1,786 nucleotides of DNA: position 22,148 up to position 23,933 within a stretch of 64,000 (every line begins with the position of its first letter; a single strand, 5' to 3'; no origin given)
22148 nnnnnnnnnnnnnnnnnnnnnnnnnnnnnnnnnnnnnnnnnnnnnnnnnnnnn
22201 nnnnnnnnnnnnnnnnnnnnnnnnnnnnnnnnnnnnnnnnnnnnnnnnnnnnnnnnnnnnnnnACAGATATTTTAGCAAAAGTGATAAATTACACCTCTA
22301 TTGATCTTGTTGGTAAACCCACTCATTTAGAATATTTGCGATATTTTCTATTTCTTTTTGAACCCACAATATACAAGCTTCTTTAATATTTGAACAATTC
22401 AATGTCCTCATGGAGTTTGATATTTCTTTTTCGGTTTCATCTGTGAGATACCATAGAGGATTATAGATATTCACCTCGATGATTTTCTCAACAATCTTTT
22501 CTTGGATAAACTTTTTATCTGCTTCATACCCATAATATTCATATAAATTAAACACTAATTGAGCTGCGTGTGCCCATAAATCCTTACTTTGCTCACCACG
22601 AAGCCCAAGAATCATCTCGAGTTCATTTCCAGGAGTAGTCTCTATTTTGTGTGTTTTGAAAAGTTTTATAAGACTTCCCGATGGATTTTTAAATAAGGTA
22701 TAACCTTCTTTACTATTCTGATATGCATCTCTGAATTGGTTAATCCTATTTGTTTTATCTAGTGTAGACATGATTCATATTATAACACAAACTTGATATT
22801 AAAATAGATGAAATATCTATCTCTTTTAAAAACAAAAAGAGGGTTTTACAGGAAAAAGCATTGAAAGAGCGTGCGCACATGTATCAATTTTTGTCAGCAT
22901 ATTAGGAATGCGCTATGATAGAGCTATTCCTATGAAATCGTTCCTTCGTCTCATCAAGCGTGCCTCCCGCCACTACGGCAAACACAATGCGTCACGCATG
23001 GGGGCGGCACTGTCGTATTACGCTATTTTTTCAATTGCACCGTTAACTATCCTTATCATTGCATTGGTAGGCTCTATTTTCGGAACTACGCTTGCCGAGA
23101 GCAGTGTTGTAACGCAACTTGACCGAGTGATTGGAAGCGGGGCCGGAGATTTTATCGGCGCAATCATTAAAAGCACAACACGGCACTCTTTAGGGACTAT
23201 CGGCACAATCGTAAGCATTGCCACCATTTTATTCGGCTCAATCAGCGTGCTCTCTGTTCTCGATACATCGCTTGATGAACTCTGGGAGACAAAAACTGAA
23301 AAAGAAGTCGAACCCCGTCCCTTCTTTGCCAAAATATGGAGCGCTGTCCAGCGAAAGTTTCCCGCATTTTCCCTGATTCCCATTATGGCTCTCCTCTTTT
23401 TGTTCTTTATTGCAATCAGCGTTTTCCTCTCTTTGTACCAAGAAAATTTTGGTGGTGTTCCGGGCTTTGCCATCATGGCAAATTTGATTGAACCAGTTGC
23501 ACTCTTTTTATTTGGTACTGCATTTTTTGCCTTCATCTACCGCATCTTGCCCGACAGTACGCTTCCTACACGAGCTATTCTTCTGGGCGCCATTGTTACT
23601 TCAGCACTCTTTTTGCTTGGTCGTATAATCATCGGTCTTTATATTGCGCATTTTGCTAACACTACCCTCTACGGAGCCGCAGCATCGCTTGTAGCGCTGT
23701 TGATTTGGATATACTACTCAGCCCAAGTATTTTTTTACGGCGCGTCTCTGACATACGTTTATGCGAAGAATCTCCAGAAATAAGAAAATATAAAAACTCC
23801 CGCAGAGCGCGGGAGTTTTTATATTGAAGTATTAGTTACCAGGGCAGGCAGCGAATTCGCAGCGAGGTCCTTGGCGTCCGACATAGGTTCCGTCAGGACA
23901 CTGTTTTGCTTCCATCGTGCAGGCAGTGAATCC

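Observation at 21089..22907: Strongly AT-rich two-gene island beside the lexA operon: candidate undescribed accessory (defence / abortive-infection / TA-like) module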

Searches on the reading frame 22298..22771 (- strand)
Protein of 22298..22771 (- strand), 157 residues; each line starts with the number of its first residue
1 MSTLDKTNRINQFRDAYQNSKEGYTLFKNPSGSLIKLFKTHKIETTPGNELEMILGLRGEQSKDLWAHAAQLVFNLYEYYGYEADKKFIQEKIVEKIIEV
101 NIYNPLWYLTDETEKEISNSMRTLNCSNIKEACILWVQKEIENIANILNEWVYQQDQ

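Call 4: search_protein_families(library=pfam, proteins=[window:22298-22771:-], max_evalue=1)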
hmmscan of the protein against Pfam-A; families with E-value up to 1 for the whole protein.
window:22298-22771:- (157 aa): 1 family
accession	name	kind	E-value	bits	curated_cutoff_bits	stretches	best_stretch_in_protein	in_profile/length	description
PF09111.16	SLIDE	-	0.02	15.4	24.8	1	75-125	61-109/116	SLIDE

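Call 5: search_protein_families(library=padloc, proteins=[window:22298-22771:-], max_evalue=1)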
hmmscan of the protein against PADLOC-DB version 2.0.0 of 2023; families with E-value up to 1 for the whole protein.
window:22298-22771:- (157 aa): 0 families

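Call 6: search_protein_families(library=phrogs, proteins=[window:22298-22771:-], max_evalue=1)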
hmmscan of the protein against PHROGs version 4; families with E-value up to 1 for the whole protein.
window:22298-22771:- (157 aa): 0 families

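Call 7: search_protein_families(library=ncbifam, proteins=[window:22298-22771:-], max_evalue=1)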
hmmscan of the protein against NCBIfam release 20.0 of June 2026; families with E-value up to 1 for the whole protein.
window:22298-22771:- (157 aa): 0 families

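Call 9: find_homologous_proteins(query=window:22298-22771:-, max_evalue=0.01)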
Query window:22298-22771:- (157 aa): 4 proteins with E <= 0.01 among 18 candidates.
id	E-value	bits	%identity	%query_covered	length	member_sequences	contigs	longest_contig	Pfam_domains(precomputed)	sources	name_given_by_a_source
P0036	7.0e-100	349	100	100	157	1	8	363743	-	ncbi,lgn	ncbi:MAG TPA: hypothetical protein VGE18_01505 [Candidatus Paceibacterota bacterium]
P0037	3.8e-76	272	78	99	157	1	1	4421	-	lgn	-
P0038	5.0e-72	258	75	99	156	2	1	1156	-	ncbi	-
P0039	2.2e-67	243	70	99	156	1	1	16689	-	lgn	-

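Call 18: find_encoding_contigs(protein=P0039, flank=6000, max_places=1)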
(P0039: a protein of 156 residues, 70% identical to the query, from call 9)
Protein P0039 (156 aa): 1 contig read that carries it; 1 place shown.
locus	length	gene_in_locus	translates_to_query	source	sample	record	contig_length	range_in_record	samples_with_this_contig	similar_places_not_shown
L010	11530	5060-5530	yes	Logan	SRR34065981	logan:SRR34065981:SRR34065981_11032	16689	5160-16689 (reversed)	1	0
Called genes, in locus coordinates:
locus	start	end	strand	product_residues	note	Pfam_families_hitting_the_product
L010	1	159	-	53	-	?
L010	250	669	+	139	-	-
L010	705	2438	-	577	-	PF00580:UvrD-helicase, PF13245:AAA_19, PF01443:Viral_helicase1 (faint), PF00580:UvrD-helicase, PF13361:UvrD_C (faint), PF13538:UvrD_C_2 (faint)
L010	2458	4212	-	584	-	PF02463:SMC_N (weak), PF11398:DUF2813 (weak), PF13175:AAA_15, PF13476:AAA_23, PF13304:AAA_21 (weak), PF13175:AAA_15, PF13304:AAA_21 (weak), PF20469:OLD-like_TOPRIM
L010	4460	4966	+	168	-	-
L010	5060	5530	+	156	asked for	-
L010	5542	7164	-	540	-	PF00239:Resolvase, PF07508:Recombinase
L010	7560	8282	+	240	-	PF00561:Abhydrolase_1, PF12697:Abhydrolase_6, PF12146:Hydrolase_4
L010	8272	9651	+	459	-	PF08245:Mur_ligase_M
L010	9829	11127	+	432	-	PF01935:DUF87 (weak)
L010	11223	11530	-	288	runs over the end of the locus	PF16872:putAbiC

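Call 42: search_protein_families(library=pfam, proteins=[L010:4460-4966:+], max_evalue=0.1)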
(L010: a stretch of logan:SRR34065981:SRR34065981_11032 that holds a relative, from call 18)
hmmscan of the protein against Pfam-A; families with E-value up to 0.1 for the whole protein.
L010:4460-4966:+ (168 aa): 2 families
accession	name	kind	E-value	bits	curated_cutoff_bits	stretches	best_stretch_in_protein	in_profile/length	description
PF22728.1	NCH1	-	0.00053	20.2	27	1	18-127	21-124/173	NACHT C-terminal Helical domain 1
PF12781.13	AAA_9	-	0.01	15.4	27.4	1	26-98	48-122/222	ATP-binding dynein motor region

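Call 43: search_protein_families(library=padloc, proteins=[L010:2458-4212:-, L010:705-2438:-, L010:4460-4966:+], max_evalue=0.01)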
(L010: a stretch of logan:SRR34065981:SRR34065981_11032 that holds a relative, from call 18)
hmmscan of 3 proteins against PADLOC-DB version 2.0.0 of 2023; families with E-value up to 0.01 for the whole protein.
L010:2458-4212:- (584 aa): 133 families (the best 25 are shown)
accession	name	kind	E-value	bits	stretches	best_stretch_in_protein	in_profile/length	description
PDLC00086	GajA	-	7.4e-245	812.3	1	1-582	1-577/600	AAA ATPase domain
PDLC04168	GajA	-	4.4e-38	129.3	1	1-507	1-473/570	-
PDLC00070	GajA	-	1.1e-32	111.5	1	1-534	1-514/596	AAA ATPase domain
PDLC00062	GajA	-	1.2e-30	104.6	2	1-368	1-361/639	AAA ATPase domain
PDLC00067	GajA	-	2e-29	100.5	2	2-149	4-136/604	AAA ATPase domain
PDLC02358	Old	-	1.1e-26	91.8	2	1-82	2-71/578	Old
PDLC02979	AriA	-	2.9e-26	91.1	2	1-81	1-86/373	-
PDLC00094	GajA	-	2.3e-25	87.1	2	1-153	1-141/569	AAA ATPase domain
PDLC00075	GajA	-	3.3e-24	83.3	1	1-455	1-405/536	AAA ATPase domain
PDLC00085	GajA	-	5e-24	83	2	339-499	318-466/580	AAA ATPase domain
PDLC00091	GajA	-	1e-23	82.1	1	1-441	1-433/627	AAA ATPase domain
PDLC00072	GajA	-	1.2e-23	81.5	2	169-441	203-473/709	AAA ATPase domain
PDLC00080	GajA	-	2.5e-22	77.4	1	2-416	2-402/622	AAA ATPase domain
PDLC00081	GajA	-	8.4e-22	75.6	2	285-414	254-387/574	AAA ATPase domain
PDLC00066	GajA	-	1.3e-21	74.8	2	308-438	277-411/567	AAA ATPase domain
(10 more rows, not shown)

L010:705-2438:- (577 aa): 52 families (the best 25 are shown)
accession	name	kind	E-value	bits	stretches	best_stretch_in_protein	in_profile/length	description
PDLC00104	GajB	-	4.1e-212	704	1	5-576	3-572/574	UrvD helicase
PDLC00141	GajB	-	1.8e-178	592.4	1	10-575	8-571/572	UrvD helicase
PDLC00117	GajB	-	1e-36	124.6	3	138-325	187-375/604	UrvD helicase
PDLC00123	GajB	-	3.5e-35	119.6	3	123-375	131-371/540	UrvD helicase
PDLC03802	RTasHel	-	9.4e-34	115.3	3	119-263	141-276/675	DRT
PDLC00114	GajB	-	9.4e-34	115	2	140-527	186-566/635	UrvD helicase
PDLC00103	GajB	-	7.6e-32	109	3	139-309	181-355/612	UrvD helicase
PDLC00119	GajB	-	5.8e-30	102.7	3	133-278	183-325/565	UrvD helicase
PDLC00132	GajB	-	6.1e-30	102.4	2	141-569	186-602/625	UrvD helicase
PDLC00130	GajB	-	2.9e-29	99.8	3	138-255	174-292/589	UrvD helicase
PDLC00107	GajB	-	2.7e-27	93.6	2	146-310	192-355/587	UrvD helicase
PDLC00116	GajB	-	6.7e-26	89.1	2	7-308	14-299/557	UrvD helicase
PDLC00127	GajB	-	1.3e-23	81.4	3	138-322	170-359/594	UrvD helicase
PDLC00122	GajB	-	2.6e-23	80.7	3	150-309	143-294/502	UrvD helicase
PDLC00134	GajB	-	2e-21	74.6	2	124-312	166-360/431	UrvD helicase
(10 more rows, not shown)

L010:4460-4966:+ (168 aa): 0 families

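Call 46: predict_structure(alignment_id=A2)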
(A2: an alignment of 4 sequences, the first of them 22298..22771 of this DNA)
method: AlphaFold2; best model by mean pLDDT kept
length: 157 residues; sequences in the alignment: 4
mean_pLDDT: 55.9   pTM: 0.49
mean pLDDT of the five models: 55.9, 47.1, 41.4, 40.3, 38.1
residues with pLDDT >= 90: 0; 70-90: 0; 50-70: 114; < 50: 43
segments of 3 or more residues with pLDDT < 50: 23-32, 50-63, 99-107
pLDDT, mean of each block of 10 residues (from residue 1): 57 61 47 50 53 44 49 64 61 57 48 58 59 62 66 60
secondary structure, 60 per line:
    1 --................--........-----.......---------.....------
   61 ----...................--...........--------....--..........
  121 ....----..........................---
elements in order: H3-18 H21-28 H34-40 H50-54 H65-83 H86-96 H105-108 H111-124 H129-154

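Call 51: find_related_loci(query=A2, collection=viral_contigs, flank=5000)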
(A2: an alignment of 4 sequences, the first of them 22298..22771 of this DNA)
Query A2 (157 aa) in viral_contigs; peptide patterns used: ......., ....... (x = any residue, [..] = any of these).
85 stretches matched a pattern, but none encodes a relative of the query by tblastn (E <= 1e-3).

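Call 82: search_solved_structures(query=A2, max_evalue=10)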
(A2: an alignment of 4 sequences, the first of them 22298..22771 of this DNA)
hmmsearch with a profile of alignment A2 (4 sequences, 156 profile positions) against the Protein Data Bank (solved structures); distinct sequences matched with E-value up to 10: 0.

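Call 103: search_dna_similar(query=window:22298-22771:-, collection=plasmids, mode=protein, max_evalue=0.01, max_rows=10)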
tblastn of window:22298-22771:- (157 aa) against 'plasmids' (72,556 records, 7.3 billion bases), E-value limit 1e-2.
No match.

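Call 104: search_dna_similar(query=window:22298-22771:-, collection=phages, mode=protein, max_evalue=0.01, max_rows=10)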
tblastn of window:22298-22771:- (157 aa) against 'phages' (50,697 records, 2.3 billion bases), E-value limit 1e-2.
No match.

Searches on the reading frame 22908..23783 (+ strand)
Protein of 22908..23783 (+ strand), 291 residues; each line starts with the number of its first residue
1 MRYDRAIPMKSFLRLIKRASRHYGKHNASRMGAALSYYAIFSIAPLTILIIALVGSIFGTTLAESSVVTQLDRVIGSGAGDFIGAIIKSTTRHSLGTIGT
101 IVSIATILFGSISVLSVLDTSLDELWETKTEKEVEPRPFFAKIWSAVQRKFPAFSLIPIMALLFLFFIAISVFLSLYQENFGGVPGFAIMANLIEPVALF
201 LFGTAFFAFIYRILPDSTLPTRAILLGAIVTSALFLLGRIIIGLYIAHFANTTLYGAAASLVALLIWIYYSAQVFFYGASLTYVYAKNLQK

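Call 4: search_protein_families(library=pfam, proteins=[window:22908-23783:+], max_evalue=1)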
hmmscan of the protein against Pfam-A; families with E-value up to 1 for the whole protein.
window:22908-23783:+ (291 aa): 1 family
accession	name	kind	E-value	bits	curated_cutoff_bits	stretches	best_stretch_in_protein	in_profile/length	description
PF03631.20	Virul_fac_BrkB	-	9.6e-42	143.8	33.7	1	25-287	2-257/259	Virulence factor BrkB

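Call 60: find_homologous_proteins(query=window:22908-23783:+, max_evalue=1e-30)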
Query window:22908-23783:+ (291 aa): 1310 proteins with E <= 1e-30 among 8000 candidates; the best 120 are listed.
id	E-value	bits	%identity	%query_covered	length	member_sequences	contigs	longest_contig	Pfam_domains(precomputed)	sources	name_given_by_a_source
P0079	1.4e-166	571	93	100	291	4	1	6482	PF03631.21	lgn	-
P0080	1.3e-148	512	87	97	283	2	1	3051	PF03631.21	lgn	-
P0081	9.2e-145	500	84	97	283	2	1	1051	PF03631.21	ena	-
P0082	2.0e-111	390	68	97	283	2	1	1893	PF03631.21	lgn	-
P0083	2.0e-106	374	61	96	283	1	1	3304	PF03631.21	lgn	-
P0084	3.5e-101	357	61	96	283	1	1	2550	PF03631.21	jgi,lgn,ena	-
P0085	5.6e-100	353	63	96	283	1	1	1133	PF03631.21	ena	-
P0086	1.5e-99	351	61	96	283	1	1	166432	PF03631.21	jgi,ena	-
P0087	1.7e-99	351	61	96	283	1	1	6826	PF03631.21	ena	-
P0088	7.8e-99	349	58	96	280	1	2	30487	PF03631.21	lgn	-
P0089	2.7e-97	344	61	96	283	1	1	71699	PF03631.21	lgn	-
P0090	3.8e-97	343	59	96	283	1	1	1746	PF03631.21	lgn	-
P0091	4.9e-97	343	57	96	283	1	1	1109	PF03631.21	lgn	-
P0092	7.2e-97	342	59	96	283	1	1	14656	PF03631.21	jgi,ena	-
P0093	3.7e-96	340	57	96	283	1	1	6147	PF03631.21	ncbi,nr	ncbi:YihY/virulence factor BrkB family protein [Patescibacteria group bacterium]|nr:YihY/virulence f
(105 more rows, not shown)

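Call 61: find_encoding_contigs(protein=P0079, flank=6000, max_places=1)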
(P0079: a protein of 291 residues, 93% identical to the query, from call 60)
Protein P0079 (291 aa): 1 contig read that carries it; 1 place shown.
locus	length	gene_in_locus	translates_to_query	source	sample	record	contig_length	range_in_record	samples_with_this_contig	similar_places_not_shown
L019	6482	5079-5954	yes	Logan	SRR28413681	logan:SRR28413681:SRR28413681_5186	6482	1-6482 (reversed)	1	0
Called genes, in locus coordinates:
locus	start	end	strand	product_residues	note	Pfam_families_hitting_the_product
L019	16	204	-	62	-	-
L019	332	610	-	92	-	-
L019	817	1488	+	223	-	PF00072:Response_reg, PF00486:Trans_reg_C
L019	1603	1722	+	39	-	-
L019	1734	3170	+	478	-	PF00512:HisKA (faint), PF02518:HATPase_c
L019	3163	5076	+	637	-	PF28380:AstC-like_C (weak)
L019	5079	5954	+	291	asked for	PF03631:Virul_fac_BrkB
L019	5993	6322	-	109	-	-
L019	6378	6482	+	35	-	?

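Call 62: find_encoding_contigs(protein=P0080, flank=6000, max_places=1)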
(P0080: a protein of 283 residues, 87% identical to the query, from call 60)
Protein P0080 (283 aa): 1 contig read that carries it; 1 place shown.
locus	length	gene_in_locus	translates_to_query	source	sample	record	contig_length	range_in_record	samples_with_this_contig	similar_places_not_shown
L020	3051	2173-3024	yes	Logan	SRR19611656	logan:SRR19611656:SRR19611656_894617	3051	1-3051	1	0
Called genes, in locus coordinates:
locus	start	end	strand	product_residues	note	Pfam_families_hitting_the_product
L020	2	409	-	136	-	?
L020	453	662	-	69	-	-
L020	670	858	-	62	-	-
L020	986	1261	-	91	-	-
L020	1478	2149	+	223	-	PF00072:Response_reg, PF00486:Trans_reg_C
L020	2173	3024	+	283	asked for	PF03631:Virul_fac_BrkB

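Call 63: find_encoding_contigs(protein=P0086, flank=6000, max_places=1)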
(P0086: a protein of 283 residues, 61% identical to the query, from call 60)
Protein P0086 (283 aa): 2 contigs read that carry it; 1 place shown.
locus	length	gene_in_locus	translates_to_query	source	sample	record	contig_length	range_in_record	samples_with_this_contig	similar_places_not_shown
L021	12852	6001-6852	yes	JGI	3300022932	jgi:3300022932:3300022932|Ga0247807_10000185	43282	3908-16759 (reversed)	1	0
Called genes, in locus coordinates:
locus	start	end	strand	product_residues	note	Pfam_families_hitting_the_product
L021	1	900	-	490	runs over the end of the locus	PF02463:SMC_N (faint), PF03193:RsgA_GTPase (faint), PF13191:AAA_16 (faint), PF00005:ABC_tran, PF13401:AAA_22 (faint), PF13555:AAA_29 (faint), PF13304:AAA_21, PF00005:ABC_tran, +1 more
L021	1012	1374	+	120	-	PF03551:PadR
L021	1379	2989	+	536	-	PF04024:PspC, PF22571:LiaI-LiaF-TM_PspC, PF10988:DUF2807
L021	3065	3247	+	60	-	PF07043:DUF1328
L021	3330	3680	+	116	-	-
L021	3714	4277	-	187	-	PF00717:Peptidase_S24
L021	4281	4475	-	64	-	-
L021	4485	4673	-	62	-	-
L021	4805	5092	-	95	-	-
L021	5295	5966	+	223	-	PF00072:Response_reg, PF00486:Trans_reg_C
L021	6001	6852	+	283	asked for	PF03631:Virul_fac_BrkB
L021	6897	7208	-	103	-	-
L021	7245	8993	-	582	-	PF02463:SMC_N (weak), PF00664:ABC_membrane, PF00005:ABC_tran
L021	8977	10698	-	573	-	PF00664:ABC_membrane, PF00005:ABC_tran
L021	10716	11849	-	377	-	PF03033:Glyco_transf_28, PF04101:Glyco_tran_28_C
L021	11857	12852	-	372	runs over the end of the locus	PF01098:FTSW_RODA_SPOVE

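Call 107: search_protein_families(library=pfam, proteins=[L019:3163-5076:+, L019:817-1488:+, L019:1734-3170:+], max_evalue=0.01)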
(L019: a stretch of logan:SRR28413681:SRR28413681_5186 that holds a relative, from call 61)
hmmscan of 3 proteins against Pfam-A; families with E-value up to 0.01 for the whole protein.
L019:3163-5076:+ (637 aa): 0 families

L019:817-1488:+ (223 aa): 4 families
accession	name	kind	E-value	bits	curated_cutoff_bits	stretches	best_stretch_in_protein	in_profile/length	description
PF00072.30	Response_reg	-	5.4e-26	91.4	30.2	1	3-112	1-110/111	Response regulator receiver domain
PF00486.34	Trans_reg_C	-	1.2e-23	83.4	26.2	1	146-219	2-77/77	Transcriptional regulatory protein, C terminal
PF03709.21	OKR_DC_1_N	-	0.0022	18.7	29.3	1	16-88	9-82/111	Orn/Lys/Arg decarboxylase, N-terminal domain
PF21695.3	GlnR_1st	-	0.0041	17.5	27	1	33-112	30-107/111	Transcription regulator GlnR, N-terminal domain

L019:1734-3170:+ (478 aa): 6 families
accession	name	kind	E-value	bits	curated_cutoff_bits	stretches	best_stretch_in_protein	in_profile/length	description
PF02518.31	HATPase_c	-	2e-20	73.7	26.4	1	367-475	5-110/111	Histidine kinase-, DNA gyrase B-, and HSP90-like ATPase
PF00512.31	HisKA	-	7.2e-06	26.4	26.9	1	259-313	6-56/66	His Kinase A (phospho-acceptor) domain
PF04791.21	LMBR1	-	0.0011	18.3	31.9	1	71-325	126-306/510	LMBR1-like membrane protein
PF14501.12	HATPase_c_5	-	0.0021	18.4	22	1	368-463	6-93/102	GHKL domain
PF00858.29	ASC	-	0.0028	17.2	23.6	1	255-430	128-195/455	Amiloride-sensitive sodium channel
PF05384.16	DegS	-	0.008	16.1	27.6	1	204-242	87-125/159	Sensor protein DegS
